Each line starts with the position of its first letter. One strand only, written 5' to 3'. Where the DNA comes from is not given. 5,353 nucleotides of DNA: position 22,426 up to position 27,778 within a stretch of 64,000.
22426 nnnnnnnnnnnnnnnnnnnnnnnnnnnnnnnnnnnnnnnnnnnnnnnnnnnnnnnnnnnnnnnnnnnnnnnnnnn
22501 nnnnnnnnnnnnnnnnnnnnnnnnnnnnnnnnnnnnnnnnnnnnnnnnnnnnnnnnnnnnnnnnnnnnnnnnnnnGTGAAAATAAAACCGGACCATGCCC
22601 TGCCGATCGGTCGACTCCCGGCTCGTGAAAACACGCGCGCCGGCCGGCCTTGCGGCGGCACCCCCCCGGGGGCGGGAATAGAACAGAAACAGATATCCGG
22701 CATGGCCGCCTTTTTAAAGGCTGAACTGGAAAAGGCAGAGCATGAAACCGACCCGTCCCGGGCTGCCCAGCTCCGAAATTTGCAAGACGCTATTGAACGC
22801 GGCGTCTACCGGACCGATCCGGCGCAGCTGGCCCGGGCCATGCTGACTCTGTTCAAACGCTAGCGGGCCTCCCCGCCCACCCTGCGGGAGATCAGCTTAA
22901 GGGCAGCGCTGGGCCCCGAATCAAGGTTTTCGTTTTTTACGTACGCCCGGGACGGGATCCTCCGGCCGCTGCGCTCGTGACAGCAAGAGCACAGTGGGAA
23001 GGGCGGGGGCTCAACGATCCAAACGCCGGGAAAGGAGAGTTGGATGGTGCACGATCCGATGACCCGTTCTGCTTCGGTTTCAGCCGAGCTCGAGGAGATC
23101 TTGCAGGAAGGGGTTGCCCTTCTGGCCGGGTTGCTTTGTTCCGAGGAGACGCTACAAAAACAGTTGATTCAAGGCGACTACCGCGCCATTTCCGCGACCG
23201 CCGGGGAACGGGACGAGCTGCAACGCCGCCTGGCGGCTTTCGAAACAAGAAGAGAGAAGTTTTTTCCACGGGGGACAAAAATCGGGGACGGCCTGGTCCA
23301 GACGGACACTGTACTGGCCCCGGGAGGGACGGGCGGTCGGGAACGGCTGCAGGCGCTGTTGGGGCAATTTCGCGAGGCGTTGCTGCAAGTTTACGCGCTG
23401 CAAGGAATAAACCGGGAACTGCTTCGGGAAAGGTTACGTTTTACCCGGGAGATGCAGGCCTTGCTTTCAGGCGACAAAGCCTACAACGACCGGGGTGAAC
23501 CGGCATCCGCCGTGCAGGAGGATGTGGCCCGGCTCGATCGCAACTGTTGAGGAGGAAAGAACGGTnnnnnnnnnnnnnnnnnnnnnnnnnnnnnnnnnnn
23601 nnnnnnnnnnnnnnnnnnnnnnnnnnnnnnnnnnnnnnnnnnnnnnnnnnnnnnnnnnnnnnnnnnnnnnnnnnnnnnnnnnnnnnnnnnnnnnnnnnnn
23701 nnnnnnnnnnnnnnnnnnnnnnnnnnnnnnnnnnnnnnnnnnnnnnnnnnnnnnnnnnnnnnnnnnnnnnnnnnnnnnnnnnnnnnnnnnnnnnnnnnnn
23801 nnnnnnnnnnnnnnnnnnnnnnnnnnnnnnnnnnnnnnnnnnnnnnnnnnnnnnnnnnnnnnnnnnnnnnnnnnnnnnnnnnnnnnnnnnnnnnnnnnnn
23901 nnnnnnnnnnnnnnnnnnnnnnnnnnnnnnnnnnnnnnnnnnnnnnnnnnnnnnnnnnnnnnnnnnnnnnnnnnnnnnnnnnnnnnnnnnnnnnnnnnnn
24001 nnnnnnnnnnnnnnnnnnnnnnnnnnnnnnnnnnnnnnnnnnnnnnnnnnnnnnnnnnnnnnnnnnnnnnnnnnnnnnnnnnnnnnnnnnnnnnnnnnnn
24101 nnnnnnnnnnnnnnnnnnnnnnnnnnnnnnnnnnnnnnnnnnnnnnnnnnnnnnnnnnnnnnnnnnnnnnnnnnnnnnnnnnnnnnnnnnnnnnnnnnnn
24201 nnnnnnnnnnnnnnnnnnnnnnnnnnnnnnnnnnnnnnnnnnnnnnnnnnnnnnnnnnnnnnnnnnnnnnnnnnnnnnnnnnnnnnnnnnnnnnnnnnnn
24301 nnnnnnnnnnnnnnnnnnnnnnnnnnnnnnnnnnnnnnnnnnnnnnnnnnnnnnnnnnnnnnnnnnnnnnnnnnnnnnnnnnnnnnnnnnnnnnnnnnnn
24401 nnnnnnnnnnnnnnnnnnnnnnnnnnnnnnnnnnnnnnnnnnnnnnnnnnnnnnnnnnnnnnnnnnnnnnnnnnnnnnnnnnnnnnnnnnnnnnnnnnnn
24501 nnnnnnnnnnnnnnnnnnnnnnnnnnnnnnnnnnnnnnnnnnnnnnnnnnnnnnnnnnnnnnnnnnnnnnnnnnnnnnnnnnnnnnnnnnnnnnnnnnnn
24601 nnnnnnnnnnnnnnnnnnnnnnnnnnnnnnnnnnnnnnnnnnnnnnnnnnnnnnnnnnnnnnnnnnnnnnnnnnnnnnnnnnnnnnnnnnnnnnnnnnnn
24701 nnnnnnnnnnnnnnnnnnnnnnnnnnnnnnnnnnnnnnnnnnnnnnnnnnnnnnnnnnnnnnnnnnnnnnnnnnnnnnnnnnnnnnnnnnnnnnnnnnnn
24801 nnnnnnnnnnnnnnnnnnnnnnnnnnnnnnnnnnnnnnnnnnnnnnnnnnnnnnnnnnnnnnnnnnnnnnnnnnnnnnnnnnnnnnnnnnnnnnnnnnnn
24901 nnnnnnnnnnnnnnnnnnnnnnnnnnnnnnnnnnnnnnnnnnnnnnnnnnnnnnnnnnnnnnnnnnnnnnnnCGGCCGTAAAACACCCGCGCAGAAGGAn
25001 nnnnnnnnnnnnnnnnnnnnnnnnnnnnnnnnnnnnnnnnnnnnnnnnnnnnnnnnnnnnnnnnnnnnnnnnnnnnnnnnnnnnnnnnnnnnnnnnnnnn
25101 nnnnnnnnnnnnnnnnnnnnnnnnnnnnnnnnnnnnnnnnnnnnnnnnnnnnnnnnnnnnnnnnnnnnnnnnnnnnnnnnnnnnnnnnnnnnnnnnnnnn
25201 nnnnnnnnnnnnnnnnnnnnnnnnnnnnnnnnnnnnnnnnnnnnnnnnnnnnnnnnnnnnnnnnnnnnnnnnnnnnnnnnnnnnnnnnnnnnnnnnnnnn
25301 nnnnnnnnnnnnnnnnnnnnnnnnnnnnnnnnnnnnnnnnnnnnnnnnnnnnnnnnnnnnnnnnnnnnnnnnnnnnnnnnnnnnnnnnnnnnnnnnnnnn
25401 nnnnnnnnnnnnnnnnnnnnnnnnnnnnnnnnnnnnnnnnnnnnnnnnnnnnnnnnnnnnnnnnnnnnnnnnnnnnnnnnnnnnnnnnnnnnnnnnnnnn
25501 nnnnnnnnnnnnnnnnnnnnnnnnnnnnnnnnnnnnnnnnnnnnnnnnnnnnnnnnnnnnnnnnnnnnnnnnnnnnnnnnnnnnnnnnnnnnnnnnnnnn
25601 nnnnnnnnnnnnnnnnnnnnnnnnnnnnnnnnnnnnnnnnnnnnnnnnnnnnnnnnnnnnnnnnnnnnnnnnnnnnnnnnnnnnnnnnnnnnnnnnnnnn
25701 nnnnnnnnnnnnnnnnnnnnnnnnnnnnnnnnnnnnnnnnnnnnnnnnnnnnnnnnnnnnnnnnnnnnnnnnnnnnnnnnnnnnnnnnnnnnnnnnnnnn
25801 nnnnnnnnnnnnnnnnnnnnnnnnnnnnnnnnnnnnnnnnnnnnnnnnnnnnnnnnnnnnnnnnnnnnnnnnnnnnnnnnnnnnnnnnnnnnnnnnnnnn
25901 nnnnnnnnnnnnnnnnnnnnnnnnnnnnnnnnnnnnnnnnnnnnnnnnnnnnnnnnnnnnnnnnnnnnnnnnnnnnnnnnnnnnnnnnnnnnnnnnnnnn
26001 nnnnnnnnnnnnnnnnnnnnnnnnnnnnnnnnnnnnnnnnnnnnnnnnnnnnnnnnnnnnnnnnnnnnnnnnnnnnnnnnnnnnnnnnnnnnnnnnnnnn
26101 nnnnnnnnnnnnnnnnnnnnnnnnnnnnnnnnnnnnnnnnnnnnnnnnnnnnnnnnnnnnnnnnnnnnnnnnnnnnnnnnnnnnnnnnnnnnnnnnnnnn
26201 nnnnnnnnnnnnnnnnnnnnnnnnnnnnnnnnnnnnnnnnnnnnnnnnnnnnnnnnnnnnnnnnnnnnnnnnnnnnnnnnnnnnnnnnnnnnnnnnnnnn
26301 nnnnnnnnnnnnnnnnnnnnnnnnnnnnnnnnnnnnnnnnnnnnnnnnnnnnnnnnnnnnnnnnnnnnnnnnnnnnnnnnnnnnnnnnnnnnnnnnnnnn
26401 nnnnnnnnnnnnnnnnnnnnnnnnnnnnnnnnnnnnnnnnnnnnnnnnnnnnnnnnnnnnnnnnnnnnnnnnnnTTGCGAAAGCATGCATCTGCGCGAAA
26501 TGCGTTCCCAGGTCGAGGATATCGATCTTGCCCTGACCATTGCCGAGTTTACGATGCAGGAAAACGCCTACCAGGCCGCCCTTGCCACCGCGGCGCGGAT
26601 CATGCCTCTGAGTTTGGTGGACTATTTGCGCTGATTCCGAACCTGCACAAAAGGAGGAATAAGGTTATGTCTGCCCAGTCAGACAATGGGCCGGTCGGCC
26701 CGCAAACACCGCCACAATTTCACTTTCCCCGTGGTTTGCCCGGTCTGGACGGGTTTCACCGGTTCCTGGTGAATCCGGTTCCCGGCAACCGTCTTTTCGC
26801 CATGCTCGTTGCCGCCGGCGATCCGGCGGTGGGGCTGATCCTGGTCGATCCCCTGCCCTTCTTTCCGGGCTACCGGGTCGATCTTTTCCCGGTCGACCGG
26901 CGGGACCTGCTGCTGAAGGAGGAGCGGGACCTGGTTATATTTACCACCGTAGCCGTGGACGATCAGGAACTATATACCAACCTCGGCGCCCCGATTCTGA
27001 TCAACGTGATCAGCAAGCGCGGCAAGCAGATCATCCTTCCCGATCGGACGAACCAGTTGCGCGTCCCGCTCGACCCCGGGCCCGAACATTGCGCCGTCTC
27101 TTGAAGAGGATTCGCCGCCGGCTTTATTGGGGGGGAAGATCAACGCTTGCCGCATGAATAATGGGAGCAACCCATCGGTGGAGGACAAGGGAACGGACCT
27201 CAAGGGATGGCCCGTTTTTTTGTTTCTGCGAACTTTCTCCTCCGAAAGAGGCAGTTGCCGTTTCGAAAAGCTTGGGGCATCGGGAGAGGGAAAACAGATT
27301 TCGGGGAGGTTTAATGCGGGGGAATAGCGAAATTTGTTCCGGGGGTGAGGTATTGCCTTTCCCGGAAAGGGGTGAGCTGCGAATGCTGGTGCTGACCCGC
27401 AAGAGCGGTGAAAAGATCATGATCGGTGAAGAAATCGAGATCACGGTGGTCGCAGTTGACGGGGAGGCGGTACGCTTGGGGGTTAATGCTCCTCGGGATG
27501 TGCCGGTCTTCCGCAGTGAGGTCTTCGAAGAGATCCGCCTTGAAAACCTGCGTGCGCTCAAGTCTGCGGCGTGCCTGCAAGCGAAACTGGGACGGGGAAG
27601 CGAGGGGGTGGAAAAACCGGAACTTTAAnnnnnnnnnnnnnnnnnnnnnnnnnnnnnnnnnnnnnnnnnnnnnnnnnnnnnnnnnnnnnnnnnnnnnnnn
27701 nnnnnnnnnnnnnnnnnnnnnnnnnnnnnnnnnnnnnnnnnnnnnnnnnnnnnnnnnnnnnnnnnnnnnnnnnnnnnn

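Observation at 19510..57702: Complete c-di-GMP circuit embedded in the motility regulon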

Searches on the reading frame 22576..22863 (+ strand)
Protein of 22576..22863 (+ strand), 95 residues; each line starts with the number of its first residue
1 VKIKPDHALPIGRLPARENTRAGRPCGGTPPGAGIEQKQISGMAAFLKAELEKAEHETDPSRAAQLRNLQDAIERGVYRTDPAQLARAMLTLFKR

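Call 70: search_protein_families(library=pfam, proteins=[window:22576-22863:+], max_evalue=0.01)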
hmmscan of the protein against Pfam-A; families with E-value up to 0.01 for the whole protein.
window:22576-22863:+ (95 aa): 1 family
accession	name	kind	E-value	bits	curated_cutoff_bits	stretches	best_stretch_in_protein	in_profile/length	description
PF04316.19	FlgM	-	2.9e-05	24.6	25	1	39-90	4-54/55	Anti-sigma-28 factor, FlgM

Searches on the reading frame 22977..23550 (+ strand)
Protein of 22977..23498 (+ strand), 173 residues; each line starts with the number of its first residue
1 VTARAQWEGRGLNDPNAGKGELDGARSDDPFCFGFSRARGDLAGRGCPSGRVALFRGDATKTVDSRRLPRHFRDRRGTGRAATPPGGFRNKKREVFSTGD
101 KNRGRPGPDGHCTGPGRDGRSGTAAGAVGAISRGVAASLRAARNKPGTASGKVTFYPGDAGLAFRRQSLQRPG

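Call 4: search_protein_families(library=pfam, proteins=[window:22977-23498:+])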
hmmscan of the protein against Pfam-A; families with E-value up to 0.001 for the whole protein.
window:22977-23498:+ (173 aa): 0 families

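Call 10: search_protein_families(library=pfam, proteins=[window:22977-23498:+], max_evalue=10)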
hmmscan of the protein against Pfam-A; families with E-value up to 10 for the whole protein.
window:22977-23498:+ (173 aa): 0 families

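Call 31: search_protein_families(library=ncbifam, proteins=[window:22977-23498:+], max_evalue=0.01)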
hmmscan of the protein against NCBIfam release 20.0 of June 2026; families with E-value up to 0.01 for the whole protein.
window:22977-23498:+ (173 aa): 0 families

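Call 70: search_protein_families(library=pfam, proteins=[window:23044-23550:+], max_evalue=0.01)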
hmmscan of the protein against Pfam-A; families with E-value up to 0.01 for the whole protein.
window:23044-23550:+ (168 aa): 1 family
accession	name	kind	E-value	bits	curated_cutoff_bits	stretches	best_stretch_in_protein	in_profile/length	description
PF05130.17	FlgN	-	5.8e-09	37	30.5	1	14-149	4-141/147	FlgN protein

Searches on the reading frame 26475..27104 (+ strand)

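Call 4: search_protein_families(library=pfam, proteins=[window:26475-27104:+])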
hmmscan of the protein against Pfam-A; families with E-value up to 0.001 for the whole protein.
window:26475-27104:+ (209 aa): 1 family
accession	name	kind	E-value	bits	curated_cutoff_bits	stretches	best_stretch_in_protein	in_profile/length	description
PF02623.20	FliW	-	1.4e-23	83.4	25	1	82-199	1-122/122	FliW protein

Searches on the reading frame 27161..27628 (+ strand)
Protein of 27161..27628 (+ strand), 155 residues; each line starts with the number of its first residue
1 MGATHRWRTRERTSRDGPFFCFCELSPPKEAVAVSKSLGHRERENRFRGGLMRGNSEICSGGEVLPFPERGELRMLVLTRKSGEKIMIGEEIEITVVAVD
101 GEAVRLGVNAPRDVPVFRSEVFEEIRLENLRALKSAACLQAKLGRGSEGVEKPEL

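Call 10: search_protein_families(library=pfam, proteins=[window:27161-27628:+], max_evalue=10)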
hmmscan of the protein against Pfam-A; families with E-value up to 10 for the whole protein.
window:27161-27628:+ (155 aa): 1 family
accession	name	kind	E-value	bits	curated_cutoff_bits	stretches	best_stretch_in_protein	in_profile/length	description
PF02599.21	CsrA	-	3.5e-24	85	27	1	75-126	1-52/53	Global regulator protein family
